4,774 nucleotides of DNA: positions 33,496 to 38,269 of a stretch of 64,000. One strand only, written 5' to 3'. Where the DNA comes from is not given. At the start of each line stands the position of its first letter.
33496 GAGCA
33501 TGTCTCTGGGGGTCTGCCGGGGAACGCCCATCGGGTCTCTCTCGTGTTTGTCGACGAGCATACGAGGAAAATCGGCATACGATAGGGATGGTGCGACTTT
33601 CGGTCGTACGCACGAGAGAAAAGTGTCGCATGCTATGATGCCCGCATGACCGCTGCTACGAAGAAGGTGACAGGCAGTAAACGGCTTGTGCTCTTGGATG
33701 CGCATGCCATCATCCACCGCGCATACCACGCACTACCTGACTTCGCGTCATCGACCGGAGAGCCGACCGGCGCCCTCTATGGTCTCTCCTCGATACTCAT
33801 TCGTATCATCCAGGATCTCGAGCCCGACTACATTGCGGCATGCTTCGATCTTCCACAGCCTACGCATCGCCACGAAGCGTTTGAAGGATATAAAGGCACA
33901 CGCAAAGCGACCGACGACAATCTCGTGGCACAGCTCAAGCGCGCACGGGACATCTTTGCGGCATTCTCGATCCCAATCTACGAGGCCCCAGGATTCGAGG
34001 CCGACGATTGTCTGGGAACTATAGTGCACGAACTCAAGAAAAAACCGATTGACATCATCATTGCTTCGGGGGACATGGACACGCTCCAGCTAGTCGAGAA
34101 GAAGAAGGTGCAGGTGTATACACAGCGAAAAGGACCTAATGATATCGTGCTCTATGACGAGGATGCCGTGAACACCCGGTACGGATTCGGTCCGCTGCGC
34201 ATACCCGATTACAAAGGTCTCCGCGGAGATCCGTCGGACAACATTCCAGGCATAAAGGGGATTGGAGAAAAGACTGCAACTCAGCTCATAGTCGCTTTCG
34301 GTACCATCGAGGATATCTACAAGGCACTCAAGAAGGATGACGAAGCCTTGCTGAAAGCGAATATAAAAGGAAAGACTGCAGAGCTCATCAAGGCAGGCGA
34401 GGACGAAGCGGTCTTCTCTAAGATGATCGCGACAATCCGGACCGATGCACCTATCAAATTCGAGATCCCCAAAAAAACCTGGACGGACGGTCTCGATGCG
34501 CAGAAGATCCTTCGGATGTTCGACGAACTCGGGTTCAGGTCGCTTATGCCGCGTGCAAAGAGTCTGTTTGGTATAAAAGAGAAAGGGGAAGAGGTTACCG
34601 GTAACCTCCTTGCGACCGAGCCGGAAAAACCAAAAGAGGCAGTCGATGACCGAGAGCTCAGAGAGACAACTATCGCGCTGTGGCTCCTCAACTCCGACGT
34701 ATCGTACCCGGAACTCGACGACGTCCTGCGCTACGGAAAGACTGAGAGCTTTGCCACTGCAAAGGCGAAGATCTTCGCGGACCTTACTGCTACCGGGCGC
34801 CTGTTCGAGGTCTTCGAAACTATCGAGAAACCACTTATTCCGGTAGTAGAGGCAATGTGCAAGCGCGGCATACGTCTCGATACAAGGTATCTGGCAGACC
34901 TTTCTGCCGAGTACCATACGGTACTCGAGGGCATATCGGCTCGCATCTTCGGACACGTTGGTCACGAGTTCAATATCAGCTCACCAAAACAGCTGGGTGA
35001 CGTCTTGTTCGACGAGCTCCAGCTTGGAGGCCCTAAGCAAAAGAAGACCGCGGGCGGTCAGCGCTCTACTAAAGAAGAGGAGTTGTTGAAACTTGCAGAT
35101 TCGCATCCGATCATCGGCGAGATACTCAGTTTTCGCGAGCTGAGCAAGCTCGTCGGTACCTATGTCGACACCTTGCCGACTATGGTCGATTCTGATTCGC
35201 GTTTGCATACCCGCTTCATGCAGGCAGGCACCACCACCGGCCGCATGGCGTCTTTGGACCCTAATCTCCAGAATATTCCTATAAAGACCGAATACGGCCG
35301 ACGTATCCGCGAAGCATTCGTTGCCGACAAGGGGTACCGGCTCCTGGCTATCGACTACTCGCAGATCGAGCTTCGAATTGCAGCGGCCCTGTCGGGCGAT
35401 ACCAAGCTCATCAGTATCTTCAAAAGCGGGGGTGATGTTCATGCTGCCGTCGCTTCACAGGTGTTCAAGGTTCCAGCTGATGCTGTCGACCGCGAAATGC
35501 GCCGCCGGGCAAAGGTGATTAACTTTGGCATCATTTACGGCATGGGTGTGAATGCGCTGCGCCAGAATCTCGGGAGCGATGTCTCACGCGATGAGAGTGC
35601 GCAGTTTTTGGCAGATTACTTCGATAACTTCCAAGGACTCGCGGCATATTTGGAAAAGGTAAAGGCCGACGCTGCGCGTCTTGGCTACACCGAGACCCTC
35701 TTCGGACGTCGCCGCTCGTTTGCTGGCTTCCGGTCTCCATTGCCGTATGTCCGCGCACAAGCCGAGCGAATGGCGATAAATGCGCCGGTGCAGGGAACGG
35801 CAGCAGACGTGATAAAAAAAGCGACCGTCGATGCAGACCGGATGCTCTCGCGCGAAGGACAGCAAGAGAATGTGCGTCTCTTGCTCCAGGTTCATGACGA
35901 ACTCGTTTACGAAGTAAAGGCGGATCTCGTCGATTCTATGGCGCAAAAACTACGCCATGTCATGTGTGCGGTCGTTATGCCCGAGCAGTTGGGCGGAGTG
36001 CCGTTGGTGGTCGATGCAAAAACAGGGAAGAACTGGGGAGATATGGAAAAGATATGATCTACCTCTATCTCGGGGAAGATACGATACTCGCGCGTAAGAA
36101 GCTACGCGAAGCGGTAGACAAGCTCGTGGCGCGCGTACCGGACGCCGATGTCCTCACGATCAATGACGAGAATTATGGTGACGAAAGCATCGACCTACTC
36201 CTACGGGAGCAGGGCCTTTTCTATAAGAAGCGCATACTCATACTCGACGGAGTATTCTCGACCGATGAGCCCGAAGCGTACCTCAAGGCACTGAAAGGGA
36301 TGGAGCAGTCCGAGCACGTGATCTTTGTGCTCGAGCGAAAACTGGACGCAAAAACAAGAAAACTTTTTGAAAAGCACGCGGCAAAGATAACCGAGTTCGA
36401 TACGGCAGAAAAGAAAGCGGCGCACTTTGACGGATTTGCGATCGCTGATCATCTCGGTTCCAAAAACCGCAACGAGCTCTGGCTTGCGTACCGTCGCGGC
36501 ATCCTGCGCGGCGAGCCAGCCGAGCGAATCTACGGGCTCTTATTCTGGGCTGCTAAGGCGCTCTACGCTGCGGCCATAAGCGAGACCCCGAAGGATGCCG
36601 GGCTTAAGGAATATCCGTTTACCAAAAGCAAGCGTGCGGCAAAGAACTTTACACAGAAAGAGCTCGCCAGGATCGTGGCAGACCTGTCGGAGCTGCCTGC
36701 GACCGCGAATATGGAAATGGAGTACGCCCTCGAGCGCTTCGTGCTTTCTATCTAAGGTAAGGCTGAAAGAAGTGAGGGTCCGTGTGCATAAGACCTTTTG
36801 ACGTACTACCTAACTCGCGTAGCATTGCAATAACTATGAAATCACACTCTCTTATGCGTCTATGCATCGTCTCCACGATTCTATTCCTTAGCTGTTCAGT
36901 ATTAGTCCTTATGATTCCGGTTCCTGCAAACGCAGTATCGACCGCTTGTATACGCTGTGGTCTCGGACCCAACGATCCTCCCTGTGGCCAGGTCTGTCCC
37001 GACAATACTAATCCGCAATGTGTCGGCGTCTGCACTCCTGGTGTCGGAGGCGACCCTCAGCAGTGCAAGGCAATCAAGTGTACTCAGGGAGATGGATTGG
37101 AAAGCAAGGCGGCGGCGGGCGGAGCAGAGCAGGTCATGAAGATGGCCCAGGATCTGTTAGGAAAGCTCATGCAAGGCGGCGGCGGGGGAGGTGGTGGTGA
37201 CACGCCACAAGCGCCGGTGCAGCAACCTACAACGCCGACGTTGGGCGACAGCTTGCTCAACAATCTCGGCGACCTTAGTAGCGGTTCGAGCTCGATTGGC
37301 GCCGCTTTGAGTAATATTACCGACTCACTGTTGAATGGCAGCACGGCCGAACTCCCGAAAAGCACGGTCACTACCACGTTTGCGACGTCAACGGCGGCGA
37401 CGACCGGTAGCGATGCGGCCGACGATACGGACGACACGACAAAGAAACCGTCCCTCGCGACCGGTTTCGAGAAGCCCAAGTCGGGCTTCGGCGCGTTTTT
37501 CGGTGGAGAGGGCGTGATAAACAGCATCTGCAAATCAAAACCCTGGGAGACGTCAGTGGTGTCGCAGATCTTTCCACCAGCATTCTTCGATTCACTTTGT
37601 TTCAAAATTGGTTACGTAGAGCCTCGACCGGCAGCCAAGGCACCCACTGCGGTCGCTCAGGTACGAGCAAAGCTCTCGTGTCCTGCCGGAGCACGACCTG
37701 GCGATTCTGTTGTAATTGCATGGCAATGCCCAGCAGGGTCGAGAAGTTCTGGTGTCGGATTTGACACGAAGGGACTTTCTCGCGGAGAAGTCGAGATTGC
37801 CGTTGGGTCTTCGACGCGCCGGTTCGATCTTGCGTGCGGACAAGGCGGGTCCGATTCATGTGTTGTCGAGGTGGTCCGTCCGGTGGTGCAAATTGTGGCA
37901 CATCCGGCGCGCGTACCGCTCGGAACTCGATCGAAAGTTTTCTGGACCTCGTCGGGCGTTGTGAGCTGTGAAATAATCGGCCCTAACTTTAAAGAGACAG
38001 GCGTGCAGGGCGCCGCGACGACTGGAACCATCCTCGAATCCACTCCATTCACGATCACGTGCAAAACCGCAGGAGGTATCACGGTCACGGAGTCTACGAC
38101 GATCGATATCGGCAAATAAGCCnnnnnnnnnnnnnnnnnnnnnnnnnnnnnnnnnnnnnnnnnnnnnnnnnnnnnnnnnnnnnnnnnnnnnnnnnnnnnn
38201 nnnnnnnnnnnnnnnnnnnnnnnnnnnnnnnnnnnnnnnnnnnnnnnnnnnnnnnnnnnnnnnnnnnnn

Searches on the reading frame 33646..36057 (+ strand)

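Call 7: search_protein_families(library=pfam, proteins=[window:33646-36057:+], max_evalue=0.01)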
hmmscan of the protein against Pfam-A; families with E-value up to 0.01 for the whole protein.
window:33646-36057:+ (803 aa): 4 families
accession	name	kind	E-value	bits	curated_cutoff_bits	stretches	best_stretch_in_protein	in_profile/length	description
PF00476.26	DNA_pol_A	-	1.9e-133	445.6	34.3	1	414-799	2-381/381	DNA polymerase family A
PF02739.22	5_3_exonuc_N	-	4.1e-47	160.4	34.3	1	13-180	1-164/164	5'-3' exonuclease, N-terminal resolvase-like domain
PF01367.25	5_3_exonuc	-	4.2e-25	88.5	40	1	183-276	3-88/97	5'-3' exonuclease, C-terminal SAM fold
PF14520.12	HHH_5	-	0.0002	22.2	27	1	202-249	6-52/57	Helix-hairpin-helix domain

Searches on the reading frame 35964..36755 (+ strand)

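Call 7: search_protein_families(library=pfam, proteins=[window:35964-36755:+], max_evalue=0.01)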
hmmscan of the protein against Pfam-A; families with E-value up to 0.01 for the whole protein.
window:35964-36755:+ (263 aa): 1 family
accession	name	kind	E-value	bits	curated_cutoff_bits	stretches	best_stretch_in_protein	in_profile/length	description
PF21694.2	DNA_pol3_delta_C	-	0.0013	19.1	27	1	158-262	5-120/121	DNA polymerase III delta subunit, C-terminal domain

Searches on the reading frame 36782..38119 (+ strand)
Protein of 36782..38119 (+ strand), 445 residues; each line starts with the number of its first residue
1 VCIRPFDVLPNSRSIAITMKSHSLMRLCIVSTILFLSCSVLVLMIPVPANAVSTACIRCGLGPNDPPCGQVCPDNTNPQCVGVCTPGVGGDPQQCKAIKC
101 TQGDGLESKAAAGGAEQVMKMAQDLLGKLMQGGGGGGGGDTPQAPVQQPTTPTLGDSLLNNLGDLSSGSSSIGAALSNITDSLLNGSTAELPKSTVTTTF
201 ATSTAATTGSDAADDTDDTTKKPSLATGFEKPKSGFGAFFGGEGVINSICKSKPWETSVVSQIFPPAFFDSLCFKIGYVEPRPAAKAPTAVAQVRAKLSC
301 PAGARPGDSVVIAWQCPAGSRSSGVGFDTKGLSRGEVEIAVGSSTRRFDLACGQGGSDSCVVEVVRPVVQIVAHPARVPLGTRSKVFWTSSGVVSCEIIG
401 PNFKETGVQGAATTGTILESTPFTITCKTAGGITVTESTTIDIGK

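Call 7: search_protein_families(library=pfam, proteins=[window:36782-38119:+], max_evalue=0.01)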
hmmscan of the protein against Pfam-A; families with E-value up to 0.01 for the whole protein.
window:36782-38119:+ (445 aa): 0 families

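Call 21: search_protein_families(library=phrogs, proteins=[window:36782-38119:+], max_evalue=0.1)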
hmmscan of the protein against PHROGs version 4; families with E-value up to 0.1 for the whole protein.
window:36782-38119:+ (445 aa): 0 families
